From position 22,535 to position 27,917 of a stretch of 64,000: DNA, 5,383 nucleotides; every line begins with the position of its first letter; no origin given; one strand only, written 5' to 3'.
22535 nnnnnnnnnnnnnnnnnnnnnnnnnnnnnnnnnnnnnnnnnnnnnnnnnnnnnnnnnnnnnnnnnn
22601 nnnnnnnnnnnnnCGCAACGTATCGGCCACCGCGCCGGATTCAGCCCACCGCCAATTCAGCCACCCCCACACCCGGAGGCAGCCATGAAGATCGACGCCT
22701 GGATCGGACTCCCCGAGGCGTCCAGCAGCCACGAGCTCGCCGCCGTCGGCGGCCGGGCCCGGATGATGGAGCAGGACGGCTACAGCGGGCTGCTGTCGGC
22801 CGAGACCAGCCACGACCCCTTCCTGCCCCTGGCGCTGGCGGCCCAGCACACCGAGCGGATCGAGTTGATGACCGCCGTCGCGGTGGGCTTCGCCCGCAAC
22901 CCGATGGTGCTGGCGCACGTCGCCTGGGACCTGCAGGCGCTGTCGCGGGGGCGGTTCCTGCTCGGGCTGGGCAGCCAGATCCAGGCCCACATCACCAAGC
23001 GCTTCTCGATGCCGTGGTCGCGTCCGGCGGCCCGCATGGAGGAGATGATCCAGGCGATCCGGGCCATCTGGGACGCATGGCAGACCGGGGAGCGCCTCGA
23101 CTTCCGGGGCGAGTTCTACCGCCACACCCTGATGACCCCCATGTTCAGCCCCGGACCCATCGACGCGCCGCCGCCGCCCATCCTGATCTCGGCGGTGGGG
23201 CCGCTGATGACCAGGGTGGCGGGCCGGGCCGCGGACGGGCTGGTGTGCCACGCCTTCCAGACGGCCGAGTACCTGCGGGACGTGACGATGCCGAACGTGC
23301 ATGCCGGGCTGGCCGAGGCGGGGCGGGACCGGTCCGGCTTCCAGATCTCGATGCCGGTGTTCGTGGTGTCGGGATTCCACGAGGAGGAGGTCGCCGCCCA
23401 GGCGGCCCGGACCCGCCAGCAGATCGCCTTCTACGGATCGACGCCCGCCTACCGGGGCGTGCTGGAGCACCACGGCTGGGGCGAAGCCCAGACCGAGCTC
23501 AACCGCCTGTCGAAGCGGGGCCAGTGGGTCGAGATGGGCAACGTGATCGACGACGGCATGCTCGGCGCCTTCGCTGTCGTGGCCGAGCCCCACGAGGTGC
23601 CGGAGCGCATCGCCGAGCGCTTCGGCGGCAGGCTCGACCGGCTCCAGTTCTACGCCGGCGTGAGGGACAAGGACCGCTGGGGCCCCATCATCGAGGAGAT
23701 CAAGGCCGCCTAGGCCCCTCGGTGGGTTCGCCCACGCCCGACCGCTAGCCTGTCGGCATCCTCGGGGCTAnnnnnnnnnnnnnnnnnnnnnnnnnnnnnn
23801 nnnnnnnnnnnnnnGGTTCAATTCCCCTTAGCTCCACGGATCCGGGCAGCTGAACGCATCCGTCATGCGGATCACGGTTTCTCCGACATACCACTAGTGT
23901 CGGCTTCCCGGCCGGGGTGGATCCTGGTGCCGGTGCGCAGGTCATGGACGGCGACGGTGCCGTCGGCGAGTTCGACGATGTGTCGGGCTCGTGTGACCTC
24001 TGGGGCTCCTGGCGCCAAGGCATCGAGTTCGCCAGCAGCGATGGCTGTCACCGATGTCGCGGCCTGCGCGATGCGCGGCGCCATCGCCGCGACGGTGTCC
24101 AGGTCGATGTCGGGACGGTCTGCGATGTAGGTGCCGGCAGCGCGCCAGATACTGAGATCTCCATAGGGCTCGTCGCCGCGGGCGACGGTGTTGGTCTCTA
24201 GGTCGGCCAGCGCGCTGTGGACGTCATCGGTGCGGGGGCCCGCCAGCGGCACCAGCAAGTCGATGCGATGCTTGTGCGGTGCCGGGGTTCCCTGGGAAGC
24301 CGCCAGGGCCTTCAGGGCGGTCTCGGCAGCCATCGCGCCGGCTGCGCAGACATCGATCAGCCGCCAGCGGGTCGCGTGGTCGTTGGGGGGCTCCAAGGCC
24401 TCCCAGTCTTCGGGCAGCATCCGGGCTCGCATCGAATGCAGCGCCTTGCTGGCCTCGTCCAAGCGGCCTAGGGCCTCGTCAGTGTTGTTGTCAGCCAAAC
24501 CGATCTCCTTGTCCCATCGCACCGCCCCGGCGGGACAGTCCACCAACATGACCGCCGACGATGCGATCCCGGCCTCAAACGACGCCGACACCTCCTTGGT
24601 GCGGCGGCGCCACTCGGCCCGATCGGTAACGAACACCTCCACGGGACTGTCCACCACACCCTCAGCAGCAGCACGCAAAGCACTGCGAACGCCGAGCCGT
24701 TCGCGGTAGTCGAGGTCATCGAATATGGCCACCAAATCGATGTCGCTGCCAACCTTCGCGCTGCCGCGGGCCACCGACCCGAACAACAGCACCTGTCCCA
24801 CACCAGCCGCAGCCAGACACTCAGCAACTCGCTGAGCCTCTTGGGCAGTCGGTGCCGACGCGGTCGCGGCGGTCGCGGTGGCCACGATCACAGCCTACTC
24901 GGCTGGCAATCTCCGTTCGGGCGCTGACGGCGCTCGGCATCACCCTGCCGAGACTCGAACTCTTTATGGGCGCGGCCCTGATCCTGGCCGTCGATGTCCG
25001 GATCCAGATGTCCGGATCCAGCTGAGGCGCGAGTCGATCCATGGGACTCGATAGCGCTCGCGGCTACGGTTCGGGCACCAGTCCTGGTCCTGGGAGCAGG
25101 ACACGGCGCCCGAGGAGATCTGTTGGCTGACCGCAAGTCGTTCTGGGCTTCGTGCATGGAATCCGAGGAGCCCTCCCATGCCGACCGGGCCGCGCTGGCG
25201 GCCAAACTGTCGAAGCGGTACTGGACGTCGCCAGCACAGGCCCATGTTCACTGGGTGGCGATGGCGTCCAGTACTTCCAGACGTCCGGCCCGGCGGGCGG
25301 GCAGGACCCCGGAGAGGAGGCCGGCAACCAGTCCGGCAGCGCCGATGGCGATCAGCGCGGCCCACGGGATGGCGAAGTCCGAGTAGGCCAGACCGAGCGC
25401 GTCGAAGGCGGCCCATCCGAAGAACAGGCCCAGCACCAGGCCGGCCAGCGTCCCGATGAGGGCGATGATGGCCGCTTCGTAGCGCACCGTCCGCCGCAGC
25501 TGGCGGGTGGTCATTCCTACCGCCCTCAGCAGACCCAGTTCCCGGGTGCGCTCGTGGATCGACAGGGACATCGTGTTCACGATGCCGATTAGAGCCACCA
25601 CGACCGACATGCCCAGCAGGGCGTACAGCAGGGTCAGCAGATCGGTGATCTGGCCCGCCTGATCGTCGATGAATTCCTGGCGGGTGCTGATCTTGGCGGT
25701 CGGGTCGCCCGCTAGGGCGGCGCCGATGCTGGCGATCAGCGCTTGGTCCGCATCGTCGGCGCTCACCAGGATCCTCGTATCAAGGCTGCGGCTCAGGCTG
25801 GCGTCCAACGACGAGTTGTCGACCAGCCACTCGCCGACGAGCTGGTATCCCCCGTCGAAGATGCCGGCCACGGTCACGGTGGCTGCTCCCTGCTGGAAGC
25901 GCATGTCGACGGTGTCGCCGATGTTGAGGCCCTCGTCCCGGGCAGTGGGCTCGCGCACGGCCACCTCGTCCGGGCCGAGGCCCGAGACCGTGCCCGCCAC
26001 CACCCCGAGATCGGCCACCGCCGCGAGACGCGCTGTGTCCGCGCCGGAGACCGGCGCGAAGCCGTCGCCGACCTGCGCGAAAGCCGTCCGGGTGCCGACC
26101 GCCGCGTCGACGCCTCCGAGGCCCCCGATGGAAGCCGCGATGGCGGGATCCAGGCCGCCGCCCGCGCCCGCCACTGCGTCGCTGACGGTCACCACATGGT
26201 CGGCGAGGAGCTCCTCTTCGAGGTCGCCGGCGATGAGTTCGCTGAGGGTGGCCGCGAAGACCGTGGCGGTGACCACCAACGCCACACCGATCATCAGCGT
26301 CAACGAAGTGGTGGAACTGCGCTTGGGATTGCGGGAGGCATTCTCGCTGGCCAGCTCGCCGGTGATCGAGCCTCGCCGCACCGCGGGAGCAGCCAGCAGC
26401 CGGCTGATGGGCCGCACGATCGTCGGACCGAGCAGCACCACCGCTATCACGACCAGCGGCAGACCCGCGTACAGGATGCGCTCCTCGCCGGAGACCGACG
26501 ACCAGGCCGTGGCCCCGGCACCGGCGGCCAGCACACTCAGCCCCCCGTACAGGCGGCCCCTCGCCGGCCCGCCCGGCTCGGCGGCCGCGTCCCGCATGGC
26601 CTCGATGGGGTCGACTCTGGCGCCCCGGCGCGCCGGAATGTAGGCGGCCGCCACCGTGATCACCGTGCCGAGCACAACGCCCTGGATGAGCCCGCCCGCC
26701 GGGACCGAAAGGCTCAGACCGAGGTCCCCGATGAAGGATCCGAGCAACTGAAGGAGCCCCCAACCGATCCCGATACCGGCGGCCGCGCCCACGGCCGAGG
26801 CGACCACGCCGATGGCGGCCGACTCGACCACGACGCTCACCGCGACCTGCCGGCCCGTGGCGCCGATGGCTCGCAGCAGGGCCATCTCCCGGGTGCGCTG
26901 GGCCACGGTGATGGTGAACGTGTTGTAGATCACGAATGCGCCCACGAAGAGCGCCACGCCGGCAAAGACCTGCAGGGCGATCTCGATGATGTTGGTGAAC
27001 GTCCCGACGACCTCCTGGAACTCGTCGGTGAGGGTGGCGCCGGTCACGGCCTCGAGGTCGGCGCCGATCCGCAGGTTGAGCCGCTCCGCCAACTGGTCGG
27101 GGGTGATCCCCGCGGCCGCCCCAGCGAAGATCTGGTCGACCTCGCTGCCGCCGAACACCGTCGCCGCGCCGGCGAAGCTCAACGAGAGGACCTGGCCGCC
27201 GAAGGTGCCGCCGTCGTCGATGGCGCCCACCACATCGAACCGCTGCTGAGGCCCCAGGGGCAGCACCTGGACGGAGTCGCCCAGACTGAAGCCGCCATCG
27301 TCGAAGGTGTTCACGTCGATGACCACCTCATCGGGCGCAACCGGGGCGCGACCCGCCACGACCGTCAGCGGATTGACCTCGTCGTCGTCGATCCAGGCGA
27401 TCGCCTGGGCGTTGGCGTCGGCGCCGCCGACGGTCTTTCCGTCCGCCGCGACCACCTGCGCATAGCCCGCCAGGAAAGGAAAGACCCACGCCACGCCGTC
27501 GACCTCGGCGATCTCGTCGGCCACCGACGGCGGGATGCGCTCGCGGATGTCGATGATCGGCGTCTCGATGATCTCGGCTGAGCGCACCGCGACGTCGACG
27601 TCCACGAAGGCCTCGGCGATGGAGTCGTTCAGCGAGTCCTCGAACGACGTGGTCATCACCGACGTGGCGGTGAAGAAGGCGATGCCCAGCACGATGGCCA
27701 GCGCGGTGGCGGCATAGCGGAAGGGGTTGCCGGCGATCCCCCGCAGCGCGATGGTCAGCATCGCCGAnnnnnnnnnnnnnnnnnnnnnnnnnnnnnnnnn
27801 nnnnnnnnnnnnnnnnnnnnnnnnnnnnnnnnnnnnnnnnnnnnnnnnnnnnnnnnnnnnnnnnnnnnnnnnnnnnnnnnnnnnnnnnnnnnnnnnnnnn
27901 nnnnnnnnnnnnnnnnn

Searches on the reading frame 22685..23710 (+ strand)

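Call 25: search_protein_families(library=pfam, proteins=[window:22685-23710:+], max_evalue=0.001)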
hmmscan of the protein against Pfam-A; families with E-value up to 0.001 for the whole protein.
window:22685-23710:+ (342 aa): 1 family
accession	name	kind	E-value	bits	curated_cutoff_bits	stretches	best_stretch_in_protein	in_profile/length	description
PF00296.26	Bac_luciferase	-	2.1e-67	228.2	27.9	1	16-312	20-307/314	Luciferase-like monooxygenase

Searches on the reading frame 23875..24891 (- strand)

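Call 25: search_protein_families(library=pfam, proteins=[window:23875-24891:-], max_evalue=0.001)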
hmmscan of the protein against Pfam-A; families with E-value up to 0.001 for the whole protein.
window:23875-24891:- (339 aa): 2 families
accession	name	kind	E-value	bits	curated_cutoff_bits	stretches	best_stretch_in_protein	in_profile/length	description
PF01909.29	NTP_transf_2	-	6.8e-08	33.2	21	1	30-71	13-47/93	Nucleotidyltransferase domain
PF18765.7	Polbeta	-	2.4e-06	28.1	26.9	1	30-75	12-58/93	Polymerase beta, Nucleotidyltransferase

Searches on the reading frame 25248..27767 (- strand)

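Call 8: search_protein_families(library=pfam, proteins=[window:25248-27767:-], max_evalue=0.001)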
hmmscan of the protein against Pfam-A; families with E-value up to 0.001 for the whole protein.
window:25248-27767:- (839 aa): 1 family
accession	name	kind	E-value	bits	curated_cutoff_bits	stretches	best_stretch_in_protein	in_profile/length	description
PF02687.27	FtsX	-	5.5e-39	133.4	25.5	2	717-831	3-119/120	FtsX-like permease C-terminal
